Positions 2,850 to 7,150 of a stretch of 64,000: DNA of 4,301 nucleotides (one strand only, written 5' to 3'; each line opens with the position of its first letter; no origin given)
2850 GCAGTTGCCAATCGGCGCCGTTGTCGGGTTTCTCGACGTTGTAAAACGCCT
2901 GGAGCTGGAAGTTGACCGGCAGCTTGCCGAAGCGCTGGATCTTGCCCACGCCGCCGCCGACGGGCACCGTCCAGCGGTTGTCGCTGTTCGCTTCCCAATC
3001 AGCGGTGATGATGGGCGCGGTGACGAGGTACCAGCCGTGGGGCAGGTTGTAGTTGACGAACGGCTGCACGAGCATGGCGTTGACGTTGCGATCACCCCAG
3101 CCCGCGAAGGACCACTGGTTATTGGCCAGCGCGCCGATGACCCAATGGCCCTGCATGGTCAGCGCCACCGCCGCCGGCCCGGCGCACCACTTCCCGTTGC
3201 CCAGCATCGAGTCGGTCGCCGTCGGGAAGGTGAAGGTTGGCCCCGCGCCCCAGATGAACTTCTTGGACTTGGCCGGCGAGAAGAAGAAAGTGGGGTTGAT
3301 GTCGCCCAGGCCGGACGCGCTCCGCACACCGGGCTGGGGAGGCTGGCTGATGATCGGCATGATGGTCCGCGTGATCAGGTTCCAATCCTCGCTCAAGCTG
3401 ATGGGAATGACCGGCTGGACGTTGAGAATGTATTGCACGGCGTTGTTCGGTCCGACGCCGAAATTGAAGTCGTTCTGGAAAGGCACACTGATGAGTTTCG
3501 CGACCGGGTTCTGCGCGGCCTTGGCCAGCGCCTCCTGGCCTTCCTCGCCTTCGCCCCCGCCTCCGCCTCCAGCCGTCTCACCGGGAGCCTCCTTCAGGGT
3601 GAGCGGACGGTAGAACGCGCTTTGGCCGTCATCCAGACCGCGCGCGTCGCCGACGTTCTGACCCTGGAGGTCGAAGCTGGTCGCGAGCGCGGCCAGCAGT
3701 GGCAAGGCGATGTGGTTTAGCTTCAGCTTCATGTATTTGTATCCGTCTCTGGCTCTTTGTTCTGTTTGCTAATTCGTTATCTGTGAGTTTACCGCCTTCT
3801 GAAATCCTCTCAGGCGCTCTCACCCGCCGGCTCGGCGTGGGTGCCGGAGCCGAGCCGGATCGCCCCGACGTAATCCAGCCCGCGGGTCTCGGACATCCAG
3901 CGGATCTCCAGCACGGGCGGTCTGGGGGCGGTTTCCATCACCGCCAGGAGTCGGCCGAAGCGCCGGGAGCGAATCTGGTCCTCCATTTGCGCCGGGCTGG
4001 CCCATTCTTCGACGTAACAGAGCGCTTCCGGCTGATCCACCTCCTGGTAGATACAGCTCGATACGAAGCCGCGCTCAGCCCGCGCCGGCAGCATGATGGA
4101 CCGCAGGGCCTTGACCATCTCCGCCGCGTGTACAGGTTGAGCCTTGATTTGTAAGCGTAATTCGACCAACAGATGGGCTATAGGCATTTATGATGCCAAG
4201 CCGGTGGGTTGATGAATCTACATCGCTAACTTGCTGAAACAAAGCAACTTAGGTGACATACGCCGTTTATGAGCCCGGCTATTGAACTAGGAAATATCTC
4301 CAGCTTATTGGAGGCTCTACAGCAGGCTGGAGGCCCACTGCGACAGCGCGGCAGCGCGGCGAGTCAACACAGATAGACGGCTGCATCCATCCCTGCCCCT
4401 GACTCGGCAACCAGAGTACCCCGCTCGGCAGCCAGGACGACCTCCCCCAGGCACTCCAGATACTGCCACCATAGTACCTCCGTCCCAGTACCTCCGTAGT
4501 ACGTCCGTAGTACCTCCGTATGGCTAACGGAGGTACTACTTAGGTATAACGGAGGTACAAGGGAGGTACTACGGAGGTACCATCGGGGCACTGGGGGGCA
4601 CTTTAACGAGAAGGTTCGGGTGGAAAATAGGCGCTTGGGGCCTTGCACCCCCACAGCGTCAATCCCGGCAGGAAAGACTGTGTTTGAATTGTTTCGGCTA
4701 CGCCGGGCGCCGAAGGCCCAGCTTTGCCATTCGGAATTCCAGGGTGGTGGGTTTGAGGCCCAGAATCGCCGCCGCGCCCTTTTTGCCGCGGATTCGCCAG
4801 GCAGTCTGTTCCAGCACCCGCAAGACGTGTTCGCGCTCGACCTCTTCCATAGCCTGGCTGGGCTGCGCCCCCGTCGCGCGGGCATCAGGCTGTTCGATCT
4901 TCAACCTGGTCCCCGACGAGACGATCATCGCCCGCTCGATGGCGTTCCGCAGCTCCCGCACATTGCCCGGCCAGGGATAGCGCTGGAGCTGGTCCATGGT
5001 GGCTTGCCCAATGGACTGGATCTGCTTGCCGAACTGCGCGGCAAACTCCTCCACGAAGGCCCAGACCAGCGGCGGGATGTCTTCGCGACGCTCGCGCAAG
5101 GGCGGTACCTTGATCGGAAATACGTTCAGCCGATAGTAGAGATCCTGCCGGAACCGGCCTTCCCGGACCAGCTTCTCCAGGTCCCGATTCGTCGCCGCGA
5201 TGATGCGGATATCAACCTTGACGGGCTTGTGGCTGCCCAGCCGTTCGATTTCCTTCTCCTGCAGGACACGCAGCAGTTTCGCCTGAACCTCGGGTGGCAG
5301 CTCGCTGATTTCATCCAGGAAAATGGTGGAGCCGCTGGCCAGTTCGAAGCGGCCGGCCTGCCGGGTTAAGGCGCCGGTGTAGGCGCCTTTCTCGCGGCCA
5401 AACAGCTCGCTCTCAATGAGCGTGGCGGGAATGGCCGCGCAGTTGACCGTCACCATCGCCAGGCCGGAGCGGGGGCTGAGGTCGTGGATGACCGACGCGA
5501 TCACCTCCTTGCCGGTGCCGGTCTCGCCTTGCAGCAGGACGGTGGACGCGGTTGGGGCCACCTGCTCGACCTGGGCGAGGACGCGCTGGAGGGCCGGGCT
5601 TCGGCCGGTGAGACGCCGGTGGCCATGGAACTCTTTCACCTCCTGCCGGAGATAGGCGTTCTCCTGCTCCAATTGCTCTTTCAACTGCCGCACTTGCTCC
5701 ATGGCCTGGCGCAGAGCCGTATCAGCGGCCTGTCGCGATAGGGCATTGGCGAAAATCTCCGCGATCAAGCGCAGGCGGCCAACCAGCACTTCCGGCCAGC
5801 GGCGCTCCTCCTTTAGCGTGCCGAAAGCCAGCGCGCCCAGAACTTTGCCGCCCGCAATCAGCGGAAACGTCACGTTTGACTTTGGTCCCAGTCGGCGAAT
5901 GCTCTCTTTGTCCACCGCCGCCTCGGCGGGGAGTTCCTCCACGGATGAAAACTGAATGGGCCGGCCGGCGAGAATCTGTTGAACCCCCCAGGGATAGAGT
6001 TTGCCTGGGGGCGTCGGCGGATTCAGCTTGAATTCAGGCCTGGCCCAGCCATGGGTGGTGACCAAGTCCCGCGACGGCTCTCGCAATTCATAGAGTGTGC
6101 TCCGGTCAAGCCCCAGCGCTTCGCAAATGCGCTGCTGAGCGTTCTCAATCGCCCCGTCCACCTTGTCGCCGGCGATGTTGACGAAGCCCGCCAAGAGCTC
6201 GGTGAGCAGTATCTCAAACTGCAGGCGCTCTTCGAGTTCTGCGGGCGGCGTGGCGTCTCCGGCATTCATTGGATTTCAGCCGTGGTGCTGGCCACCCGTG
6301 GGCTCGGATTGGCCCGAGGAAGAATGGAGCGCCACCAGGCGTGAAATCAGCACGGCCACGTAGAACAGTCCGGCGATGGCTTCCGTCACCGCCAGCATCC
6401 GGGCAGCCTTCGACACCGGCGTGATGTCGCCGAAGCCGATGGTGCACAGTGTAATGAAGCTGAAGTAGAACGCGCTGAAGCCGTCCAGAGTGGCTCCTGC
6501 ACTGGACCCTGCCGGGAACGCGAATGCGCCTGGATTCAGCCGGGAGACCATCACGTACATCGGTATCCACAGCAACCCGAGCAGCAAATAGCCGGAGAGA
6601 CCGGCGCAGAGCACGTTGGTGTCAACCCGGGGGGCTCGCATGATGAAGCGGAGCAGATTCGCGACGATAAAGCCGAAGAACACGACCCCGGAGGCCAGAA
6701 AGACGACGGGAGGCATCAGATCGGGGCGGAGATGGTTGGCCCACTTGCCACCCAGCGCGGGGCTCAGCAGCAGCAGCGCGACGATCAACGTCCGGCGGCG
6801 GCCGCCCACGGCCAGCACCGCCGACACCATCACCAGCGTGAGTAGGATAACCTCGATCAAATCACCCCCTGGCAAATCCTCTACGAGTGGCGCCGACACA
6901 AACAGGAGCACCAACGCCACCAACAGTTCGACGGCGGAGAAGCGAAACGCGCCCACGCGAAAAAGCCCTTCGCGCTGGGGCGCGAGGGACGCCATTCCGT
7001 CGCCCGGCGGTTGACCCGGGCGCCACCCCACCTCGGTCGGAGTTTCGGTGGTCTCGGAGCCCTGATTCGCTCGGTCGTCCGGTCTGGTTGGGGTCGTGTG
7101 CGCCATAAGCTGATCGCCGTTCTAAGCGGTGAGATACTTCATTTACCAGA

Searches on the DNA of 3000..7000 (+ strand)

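Call 9: search_rna_families(source=window, start=3000, end=7000, threshold=evalue, max_evalue=1)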
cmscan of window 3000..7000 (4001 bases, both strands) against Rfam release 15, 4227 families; matches with E-value up to 1: 3.
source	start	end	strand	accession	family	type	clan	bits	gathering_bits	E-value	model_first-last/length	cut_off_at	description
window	4486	4582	-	RF03983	MIR5284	Gene; miRNA;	-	29.5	93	0.0032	1-111/111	no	MIR5284 microRNA precursor family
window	4487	4581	+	RF03960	mir-6644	Gene; miRNA;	-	24.2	82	0.066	1-67/67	no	mir-6644 microRNA precursor family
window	4477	4564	+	RF03565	mir-1282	Gene; miRNA;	-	23.8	107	0.2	1-101/101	no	mir-1282 microRNA precursor family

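Call 46: search_dna_similar(query=window:4440-4620:+, collection=plasmids, mode=distant, max_evalue=0.01, max_rows=15)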
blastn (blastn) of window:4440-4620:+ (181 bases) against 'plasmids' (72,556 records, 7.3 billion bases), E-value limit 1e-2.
No match.

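Call 47: search_dna_similar(query=window:4440-4620:+, collection=phages, mode=distant, max_evalue=0.01, max_rows=15)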
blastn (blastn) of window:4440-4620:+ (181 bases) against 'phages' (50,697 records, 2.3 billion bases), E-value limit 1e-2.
No match.

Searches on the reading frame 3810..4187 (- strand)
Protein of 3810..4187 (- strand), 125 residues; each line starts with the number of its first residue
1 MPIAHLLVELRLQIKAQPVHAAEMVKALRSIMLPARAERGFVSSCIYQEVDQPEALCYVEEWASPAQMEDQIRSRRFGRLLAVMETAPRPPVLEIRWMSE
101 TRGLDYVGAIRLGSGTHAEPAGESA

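Call 8: search_protein_families(library=pfam, proteins=[window:3810-4187:-], max_evalue=0.01)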
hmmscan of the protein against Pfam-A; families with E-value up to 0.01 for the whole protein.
window:3810-4187:- (125 aa): 1 family
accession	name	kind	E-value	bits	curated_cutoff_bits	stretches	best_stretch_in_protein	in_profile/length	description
PF03992.22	ABM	-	1.3e-05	25.7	23.1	1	13-71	7-66/78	Antibiotic biosynthesis monooxygenase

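Call 12: find_encoding_contigs(protein=window:3810-4187:-, flank=3000, max_places=10)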
Protein window:3810-4187:- (125 aa): no gene with exactly this product is on record in the collection.

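Call 32: find_related_loci(query=window:3810-4187:-, collection=metagenome_contigs, flank=5000)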
Query window:3810-4187:- (125 aa) in metagenome_contigs; peptide patterns used: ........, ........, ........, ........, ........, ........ (x = any residue, [..] = any of these).
343 stretches matched a pattern; 1 encode a relative of the query (tblastn E <= 1e-3); 1 distinct loci.
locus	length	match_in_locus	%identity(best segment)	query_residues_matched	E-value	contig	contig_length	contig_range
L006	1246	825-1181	86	7-125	8e-73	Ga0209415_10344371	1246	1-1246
